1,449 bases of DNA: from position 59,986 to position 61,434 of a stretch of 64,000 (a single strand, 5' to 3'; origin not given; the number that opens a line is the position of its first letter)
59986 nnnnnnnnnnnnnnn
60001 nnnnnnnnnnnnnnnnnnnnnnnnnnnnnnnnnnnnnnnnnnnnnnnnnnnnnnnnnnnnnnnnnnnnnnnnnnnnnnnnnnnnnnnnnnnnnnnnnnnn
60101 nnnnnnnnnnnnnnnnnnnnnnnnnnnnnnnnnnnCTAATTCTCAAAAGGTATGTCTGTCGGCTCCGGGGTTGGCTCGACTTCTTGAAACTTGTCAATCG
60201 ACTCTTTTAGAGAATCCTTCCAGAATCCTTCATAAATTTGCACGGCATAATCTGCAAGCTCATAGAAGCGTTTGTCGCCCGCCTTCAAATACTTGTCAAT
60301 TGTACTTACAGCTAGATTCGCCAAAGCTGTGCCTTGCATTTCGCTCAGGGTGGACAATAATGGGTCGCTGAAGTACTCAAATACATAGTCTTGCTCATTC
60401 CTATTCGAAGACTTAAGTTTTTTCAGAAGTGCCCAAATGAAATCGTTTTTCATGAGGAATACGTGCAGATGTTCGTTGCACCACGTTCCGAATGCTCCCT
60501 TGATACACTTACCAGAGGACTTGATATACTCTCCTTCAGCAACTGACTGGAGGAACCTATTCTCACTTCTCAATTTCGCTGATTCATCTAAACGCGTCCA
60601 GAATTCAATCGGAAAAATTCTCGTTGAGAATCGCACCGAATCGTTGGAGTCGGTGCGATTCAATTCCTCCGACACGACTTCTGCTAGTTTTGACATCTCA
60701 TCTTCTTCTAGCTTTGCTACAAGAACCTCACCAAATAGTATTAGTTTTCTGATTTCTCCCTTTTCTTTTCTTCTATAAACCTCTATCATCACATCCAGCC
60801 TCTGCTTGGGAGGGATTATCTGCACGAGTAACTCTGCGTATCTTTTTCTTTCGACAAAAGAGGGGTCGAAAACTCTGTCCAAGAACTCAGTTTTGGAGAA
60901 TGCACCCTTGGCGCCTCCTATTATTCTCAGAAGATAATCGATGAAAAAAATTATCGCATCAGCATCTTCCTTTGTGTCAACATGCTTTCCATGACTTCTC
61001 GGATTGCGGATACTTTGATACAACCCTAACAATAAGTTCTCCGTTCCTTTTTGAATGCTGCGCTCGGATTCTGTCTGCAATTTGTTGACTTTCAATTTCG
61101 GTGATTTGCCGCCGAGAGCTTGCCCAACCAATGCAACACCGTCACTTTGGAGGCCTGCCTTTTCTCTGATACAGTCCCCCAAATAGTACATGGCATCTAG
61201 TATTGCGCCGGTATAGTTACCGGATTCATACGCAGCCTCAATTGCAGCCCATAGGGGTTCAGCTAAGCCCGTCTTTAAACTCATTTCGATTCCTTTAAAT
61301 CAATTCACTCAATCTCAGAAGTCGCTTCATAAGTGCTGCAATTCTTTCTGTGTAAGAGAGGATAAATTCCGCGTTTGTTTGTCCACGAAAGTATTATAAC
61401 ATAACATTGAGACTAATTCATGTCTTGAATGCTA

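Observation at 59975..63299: Low-GC islet flanked by 23-bp direct repeats encoding a HEPN-motif protein and a PLD-family nuclease with zinc ribbons: candidate undescribed defence module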

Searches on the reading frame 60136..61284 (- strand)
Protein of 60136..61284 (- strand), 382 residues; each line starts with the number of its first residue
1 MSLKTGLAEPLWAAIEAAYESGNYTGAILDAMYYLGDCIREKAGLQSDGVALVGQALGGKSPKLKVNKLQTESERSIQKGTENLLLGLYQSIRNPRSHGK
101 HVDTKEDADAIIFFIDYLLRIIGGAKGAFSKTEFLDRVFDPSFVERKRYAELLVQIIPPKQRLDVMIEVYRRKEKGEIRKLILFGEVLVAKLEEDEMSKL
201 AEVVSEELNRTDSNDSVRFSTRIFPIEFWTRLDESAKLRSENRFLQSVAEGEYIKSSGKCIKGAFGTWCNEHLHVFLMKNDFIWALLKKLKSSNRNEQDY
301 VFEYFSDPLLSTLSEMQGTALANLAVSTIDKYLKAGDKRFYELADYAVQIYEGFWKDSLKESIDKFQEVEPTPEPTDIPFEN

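Call 7: search_protein_families(library=pfam, proteins=[window:60136-61284:-], max_evalue=0.1)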
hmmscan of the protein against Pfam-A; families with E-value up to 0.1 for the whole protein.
window:60136-61284:- (382 aa): 2 families
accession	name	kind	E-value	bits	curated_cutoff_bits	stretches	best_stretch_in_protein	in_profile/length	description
PF09509.15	Hypoth_Ymh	-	1.8e-29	102.5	25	1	9-122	5-119/119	Protein of unknown function (Hypoth_ymh)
PF10224.14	DUF2205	-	0.042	14.4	26.7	0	234-247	45-58/75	Short coiled-coil protein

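Call 8: search_protein_families(library=padloc, proteins=[window:60136-61284:-], max_evalue=0.1)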
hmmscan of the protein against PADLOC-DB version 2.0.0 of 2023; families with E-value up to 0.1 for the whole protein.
window:60136-61284:- (382 aa): 4 families
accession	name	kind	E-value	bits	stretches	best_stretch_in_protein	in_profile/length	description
PDLC03987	PD-Lambda-3_B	-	4e-16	57.1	1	22-111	157-249/270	-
PDLC02412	Aga_HEPN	-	1.2e-09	35.6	1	19-101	266-350/382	Class II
PDLC03988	PD-Lambda-3_B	-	2.3e-07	28.5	1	22-83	157-218/222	-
PDLC01486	Csm2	-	0.03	12.9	1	196-304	6-114/123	CAS-III-D; effector_SS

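Call 9: search_protein_families(library=ncbifam, proteins=[window:60136-61284:-], max_evalue=0.1)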
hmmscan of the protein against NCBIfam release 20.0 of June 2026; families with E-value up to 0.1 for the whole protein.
window:60136-61284:- (382 aa): 1 family
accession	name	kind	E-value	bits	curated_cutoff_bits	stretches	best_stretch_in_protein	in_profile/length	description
TIGR02391.1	hypoth_ymh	hypoth_equivalog_domain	3.6e-19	69.1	39.45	1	11-122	5-120/125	TIGR02391 family protein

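Call 11: find_homologous_proteins(query=window:60136-61284:-)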
Query window:60136-61284:- (382 aa): 218 proteins with E <= 0.001 among 7790 candidates; the best 120 are listed.
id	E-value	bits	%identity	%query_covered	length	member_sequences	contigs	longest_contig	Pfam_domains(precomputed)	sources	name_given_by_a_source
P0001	1.1e-251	852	100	100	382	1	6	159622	PF09509.16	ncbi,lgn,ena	-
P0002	7.2e-212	721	82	100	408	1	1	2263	PF09509.16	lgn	-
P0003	1.4e-211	720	83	100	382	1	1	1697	PF09509.16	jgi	jgi:uncharacterized protein (TIGR02391 family)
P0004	2.2e-206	703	82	100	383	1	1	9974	PF09509.16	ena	-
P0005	1.3e-205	701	82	100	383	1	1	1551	PF09509.16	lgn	-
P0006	2.9e-202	690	80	100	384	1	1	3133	PF09509.16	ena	-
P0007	1.1e-201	688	80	100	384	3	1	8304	PF09509.16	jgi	jgi:uncharacterized protein (TIGR02391 family)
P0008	5.4e-199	679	79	100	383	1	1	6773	PF09509.16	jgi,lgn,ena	-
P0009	6.0e-199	679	79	100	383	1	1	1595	PF09509.16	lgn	-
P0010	3.8e-198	676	79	100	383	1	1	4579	PF09509.16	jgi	-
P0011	6.8e-198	675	77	100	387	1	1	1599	PF09509.16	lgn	-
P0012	5.9e-197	672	79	99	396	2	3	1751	PF09509.16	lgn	-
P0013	5.2e-196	669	78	100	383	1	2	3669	PF09509.16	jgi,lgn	-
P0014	3.0e-195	666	78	100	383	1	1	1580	PF09509.16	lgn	-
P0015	2.7e-194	663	78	99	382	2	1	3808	PF09509.16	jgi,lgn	-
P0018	2.4e-192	657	77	100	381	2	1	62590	PF09509.16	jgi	jgi:uncharacterized protein (TIGR02391 family)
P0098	5.7e-97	343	46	97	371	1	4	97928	PF09509.16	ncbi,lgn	-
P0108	2.2e-95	338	44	99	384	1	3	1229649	PF09509.16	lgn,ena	-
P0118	1.6e-93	332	45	99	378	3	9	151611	PF09509.16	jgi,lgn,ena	jgi:uncharacterized protein (TIGR02391 family)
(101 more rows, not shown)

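Call 13: find_encoding_contigs(protein=P0001, flank=8000, max_places=6)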
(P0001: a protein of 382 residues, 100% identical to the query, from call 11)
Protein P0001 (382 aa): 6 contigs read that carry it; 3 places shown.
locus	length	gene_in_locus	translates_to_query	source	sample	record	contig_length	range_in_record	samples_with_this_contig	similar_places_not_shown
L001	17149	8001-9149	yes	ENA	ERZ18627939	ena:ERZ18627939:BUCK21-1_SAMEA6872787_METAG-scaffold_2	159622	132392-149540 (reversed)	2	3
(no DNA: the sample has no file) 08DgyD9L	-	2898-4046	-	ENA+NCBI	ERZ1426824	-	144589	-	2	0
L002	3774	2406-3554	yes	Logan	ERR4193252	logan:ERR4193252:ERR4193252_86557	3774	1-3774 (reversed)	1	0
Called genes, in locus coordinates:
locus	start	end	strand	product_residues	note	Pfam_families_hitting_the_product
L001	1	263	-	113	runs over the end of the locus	-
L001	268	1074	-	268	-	PF13367:PrsW-protease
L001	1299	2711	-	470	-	PF00753:Lactamase_B, PF13483:Lactamase_B_3 (faint), PF23023:Anti-Pycsar_Apyc1 (weak), PF12706:Lactamase_B_2, PF16661:Lactamase_B_6, PF10996:Beta-Casp, PF07521:RMMBL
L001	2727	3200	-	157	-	PF12641:Flavodoxin_3 (faint), PF12724:Flavodoxin_5 (faint), PF12682:Flavodoxin_4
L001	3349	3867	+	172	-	PF06445:GyrI-like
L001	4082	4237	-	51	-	-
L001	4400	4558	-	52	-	-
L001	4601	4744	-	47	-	-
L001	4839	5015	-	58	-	-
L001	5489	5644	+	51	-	PF18930:DUF5679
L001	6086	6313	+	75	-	-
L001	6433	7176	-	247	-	PF13091:PLDc_2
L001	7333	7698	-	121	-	-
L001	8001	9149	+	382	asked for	PF09509:Hypoth_Ymh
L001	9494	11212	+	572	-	PF02770:Acyl-CoA_dh_M (weak), PF00441:Acyl-CoA_dh_1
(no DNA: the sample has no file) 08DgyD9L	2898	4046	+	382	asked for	PF09509:Hypoth_Ymh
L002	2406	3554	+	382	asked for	PF09509:Hypoth_Ymh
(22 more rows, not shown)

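Call 14: find_encoding_contigs(protein=P0018, flank=6000, max_places=3)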
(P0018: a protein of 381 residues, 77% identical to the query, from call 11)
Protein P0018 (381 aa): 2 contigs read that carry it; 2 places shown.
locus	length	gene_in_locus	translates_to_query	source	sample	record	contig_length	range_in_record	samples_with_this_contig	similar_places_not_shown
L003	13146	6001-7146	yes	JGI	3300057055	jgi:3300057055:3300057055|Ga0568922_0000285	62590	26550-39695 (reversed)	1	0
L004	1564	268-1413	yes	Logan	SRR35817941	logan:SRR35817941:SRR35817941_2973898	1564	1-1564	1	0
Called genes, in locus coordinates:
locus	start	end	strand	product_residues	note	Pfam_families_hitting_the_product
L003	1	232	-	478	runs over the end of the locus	PF00224:PK, PF02887:PK_C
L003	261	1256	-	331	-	PF01791:DeoC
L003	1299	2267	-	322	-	PF00365:PFK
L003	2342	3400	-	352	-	PF00480:ROK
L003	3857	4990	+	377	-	PF00712:DNA_pol3_beta, PF02767:DNA_pol3_beta_2, PF02768:DNA_pol3_beta_3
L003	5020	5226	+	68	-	PF15919:HicB_lk_antitox, PF15970:HicB-like_2 (weak)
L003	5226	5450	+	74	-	PF07927:HicA_toxin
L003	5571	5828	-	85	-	-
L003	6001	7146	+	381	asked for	PF09509:Hypoth_Ymh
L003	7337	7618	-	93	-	PF05016:ParE_toxin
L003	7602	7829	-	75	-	PF09386:ParD (weak)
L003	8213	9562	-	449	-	PF00672:HAMP, PF00512:HisKA, PF02518:HATPase_c, PF13581:HATPase_c_2 (weak)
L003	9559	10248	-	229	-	PF00072:Response_reg, PF00486:Trans_reg_C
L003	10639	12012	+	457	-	PF03448:MgtE_N, PF00571:CBS, PF01769:MgtE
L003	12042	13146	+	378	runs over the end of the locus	PF01321:Creatinase_N, PF00557:Peptidase_M24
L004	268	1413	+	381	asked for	PF09509:Hypoth_Ymh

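Call 40: find_encoding_contigs(protein=P0118, flank=5000, max_places=4)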
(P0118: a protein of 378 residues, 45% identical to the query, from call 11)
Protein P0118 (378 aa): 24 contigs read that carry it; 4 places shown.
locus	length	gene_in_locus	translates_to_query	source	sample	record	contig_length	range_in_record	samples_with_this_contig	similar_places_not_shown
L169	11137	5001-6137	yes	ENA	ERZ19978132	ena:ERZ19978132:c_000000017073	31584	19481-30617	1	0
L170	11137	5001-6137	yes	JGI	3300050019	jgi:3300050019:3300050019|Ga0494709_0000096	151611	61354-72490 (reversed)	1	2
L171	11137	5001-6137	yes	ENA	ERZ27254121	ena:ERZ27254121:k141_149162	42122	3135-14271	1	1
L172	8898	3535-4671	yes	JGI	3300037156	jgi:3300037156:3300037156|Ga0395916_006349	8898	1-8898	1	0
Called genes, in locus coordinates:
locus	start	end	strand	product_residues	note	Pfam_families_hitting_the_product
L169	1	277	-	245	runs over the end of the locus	PF01553:Acyltransferase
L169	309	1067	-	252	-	PF13444:Acetyltransf_5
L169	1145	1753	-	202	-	PF00677:Lum_binding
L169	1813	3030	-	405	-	PF00383:dCMP_cyt_deam_1, PF14437:MafB19-deam, PF01872:RibD_C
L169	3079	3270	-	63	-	-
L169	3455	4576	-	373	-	PF08450:SGL (faint), PF10282:Lactonase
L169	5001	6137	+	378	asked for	PF09509:Hypoth_Ymh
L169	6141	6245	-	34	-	-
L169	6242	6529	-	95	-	-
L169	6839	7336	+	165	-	-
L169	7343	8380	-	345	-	PF00480:ROK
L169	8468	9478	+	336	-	PF01207:Dus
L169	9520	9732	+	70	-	-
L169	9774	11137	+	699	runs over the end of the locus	PF17191:RecG_wedge, PF04851:ResIII, PF00270:DEAD, PF00271:Helicase_C, PF19833:RecG_dom3_C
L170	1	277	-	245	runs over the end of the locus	PF01553:Acyltransferase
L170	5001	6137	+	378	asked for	PF09509:Hypoth_Ymh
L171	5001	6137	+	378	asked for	PF09509:Hypoth_Ymh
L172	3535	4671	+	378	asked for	PF09509:Hypoth_Ymh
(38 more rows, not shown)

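Call 41: find_encoding_contigs(protein=P0108, flank=5000, max_places=2)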
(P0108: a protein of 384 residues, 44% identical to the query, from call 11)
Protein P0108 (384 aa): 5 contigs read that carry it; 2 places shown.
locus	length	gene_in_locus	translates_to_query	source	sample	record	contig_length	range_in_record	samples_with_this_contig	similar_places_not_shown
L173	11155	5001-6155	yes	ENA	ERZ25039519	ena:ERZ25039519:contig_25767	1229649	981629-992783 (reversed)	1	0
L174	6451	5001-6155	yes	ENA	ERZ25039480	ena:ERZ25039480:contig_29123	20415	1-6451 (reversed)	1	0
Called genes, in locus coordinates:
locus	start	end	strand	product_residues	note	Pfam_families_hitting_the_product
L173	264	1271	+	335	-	PF01073:3Beta_HSD, PF01370:Epimerase, PF02719:Polysacc_synt_2 (weak), PF04321:RmlD_sub_bind, PF05368:NmrA, PF07993:NAD_binding_4, PF13460:NAD_binding_10, PF16363:GDP_Man_Dehyd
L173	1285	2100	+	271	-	PF00106:adh_short, PF08659:KR, PF13561:adh_short_C2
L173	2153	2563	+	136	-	PF26247:DUF8058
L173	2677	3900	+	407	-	PF07690:MFS_1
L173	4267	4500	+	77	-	-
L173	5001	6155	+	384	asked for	PF09509:Hypoth_Ymh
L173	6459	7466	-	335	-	PF12625:Arabinose_bd, PF00165:HTH_AraC (faint), PF12833:HTH_18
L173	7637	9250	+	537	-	PF00370:FGGY_N, PF02782:FGGY_C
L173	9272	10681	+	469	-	PF00202:Aminotran_3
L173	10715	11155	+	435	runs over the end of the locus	PF02788:RuBisCO_large_N, PF00016:RuBisCO_large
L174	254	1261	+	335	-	PF01073:3Beta_HSD, PF01370:Epimerase, PF02719:Polysacc_synt_2 (weak), PF04321:RmlD_sub_bind, PF05368:NmrA, PF07993:NAD_binding_4, PF13460:NAD_binding_10, PF16363:GDP_Man_Dehyd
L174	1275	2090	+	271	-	PF00106:adh_short, PF08659:KR, PF13561:adh_short_C2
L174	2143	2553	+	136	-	PF26247:DUF8058 (weak)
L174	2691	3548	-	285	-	-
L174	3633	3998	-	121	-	-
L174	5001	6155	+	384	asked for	PF09509:Hypoth_Ymh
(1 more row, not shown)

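Call 42: find_encoding_contigs(protein=P0098, flank=5000, max_places=2)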
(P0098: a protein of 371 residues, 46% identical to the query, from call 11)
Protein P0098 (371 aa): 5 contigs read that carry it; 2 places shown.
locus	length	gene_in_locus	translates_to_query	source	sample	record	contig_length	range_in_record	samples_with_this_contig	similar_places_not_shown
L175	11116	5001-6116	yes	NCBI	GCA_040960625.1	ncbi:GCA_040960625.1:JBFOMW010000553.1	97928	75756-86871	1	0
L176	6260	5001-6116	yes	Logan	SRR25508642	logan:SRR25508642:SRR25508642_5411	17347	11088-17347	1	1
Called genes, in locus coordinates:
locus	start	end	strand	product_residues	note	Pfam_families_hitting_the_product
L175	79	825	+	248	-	-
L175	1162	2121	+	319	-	PF01555:N6_N4_Mtase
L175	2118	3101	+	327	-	-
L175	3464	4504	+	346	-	PF00565:SNase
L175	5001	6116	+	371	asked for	PF09509:Hypoth_Ymh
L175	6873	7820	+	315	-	PF28093:STM3845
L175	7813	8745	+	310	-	PF00078:RVT_1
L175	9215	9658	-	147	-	-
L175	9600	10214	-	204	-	PF01909:NTP_transf_2, PF18765:Polbeta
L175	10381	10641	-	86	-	PF10387:DUF2442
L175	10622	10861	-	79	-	PF13711:DUF4160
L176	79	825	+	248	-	-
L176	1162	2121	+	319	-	PF01555:N6_N4_Mtase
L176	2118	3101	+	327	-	-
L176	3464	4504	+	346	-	PF00565:SNase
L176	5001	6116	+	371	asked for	PF09509:Hypoth_Ymh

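Call 59: predict_structure(alignment_id=A4)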
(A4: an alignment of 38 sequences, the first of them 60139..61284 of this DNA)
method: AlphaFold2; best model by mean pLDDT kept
length: 382 residues; sequences in the alignment: 38
mean_pLDDT: 90.1   pTM: 0.69
mean pLDDT of the five models: 90.1, 89.8, 89.2, 89.0, 88.5
residues with pLDDT >= 90: 253; 70-90: 104; 50-70: 24; < 50: 1
segments of 3 or more residues with pLDDT < 50: none
pLDDT, mean of each block of 10 residues (from residue 1): 80 91 90 87 82 86 80 86 88 59 86 90 70 91 92 89 97 95 97 97 98 96 95 98 98 96 96 95 98 97 97 95 97 96 97 95 94 62 48
secondary structure, 60 per line:
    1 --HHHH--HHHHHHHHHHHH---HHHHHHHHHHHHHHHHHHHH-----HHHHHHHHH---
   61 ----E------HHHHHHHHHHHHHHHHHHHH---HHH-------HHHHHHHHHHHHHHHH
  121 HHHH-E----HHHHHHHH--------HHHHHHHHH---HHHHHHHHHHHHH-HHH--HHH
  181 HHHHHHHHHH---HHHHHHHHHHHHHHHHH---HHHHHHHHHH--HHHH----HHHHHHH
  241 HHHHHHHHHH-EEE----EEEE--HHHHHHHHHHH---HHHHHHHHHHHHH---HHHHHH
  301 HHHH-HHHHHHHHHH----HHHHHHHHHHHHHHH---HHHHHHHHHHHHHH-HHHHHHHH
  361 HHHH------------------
elements in order: H3-6 H9-20 H24-43 H49-57 H72-91 H105-124 H131-138 H147-155 H159-171 H178-190 H194-210 H214-223 H226-229 H234-250 E252-254 E259-262 H265-275 H279-291 H295-304 H306-315 H320-334 H338-351 H353-364

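Call 61: search_solved_structures(query=A4, max_evalue=1)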
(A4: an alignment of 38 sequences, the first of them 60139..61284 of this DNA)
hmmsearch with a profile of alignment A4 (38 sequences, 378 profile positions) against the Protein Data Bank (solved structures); distinct sequences matched with E-value up to 1: 2.
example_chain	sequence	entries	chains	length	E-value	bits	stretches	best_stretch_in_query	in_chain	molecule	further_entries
2o6q_A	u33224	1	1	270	0.19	13.9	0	188-248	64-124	Variable lymphocyte receptor A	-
1w8i_A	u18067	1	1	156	0.32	13.2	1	169-243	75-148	PUTATIVE VAPC RIBONUCLEASE AF_1683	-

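Call 64: fold_search(model_id=the predicted structure, library=pdb)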
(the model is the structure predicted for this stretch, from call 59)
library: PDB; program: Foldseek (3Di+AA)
matches with E <= 10: 931; with E <= 0.001: 0
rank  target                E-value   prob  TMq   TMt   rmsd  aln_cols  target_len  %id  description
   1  2yns_A                6.9e-03  0.96  0.23  0.22  16.9       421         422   10  rImp_alpha_B54NLS (released 2013-01-09)
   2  4b8p_A                1.7e-02  0.90  0.22  0.21  16.2       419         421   10  rImp_alpha_A89NLS (released 2013-01-09)
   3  4b8j                  1.8e-02  0.91  0.24  0.22  16.4       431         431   11  rImp_alpha1a (released 2013-01-09)
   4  4tnm                  2.8e-02  0.92  0.25  0.24  15.7       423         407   12  Crystal structure of Arabidopsis importin-alpha3 armadillo repeat domain (released 2014-10-08)
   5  8gel_A                3.8e-02  0.23  0.10  0.09  26.4       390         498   12  Cryo-EM structure of synthetic tetrameric building block sC4 (released 2024-03-13)
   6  8v3b_a                3.9e-02  0.44  0.15  0.14  20.1       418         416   11  Computational Designed Nanocage O43_129_+4 (released 2024-03-13)
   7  4bqk_A                4.3e-02  0.80  0.23  0.22  16.7       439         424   10  rice importin_alpha : VirD2NLS complex (released 2014-02-19)
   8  3qhe_A                5.1e-02  0.93  0.28  0.32  15.9       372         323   11  Crystal structure of the complex between the armadillo repeat domain of adenomatous polyposis coli and the tyrosine-ri (released 2011-11-02)
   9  5ufl_A                6.8e-02  0.35  0.16  0.13  22.6       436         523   10  Crystal structure of a CIP2A core domain (released 2017-02-15)
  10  5h7c_A                7.8e-02  0.82  0.25  0.24  15.2       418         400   10  Crystal structure of a repeat protein with two Protein A-DHR14 repeat modules (released 2017-06-28)
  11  5hiu_B                7.8e-02  0.72  0.24  0.23  17.6       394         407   12  Structure of the TSC2 N-terminus (released 2016-08-10)
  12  7wtt_K                8.1e-02  0.85  0.27  0.12  18.7       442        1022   11  Cryo-EM structure of a human pre-40S ribosomal subunit - State RRP12-A1 (with CK1) (released 2022-10-19)
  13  3q0o_B                8.5e-02  0.84  0.23  0.25  10.8       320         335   10  Crystal structure of the PUMILIO-homology domain from Human PUMILIO1 in complex with erk2 NRE (released 2011-03-16)
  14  8uo5_A                8.8e-02  0.97  0.33  0.24  14.6       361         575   11  Protein Phosphatase 2A B55 subunit in complex with IER5 (released 2025-03-26)
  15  4hxt                  8.8e-02  0.96  0.26  0.35   9.6       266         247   10  Crystal Structure of Engineered Protein. Northeast Structural Genomics Consortium Target OR329 (released 2012-11-21)
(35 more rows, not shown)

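Call 76: find_related_loci(query=A4, collection=viral_contigs, flank=8000)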
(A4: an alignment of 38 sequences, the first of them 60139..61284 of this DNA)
Query A4 (382 aa) in viral_contigs; peptide patterns used: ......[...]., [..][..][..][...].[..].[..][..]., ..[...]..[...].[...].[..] (x = any residue, [..] = any of these).
76 stretches matched a pattern; 1 encode a relative of the query (tblastn E <= 1e-3); 1 distinct loci.
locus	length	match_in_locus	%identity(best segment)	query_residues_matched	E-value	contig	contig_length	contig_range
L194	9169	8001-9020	41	1-331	4e-84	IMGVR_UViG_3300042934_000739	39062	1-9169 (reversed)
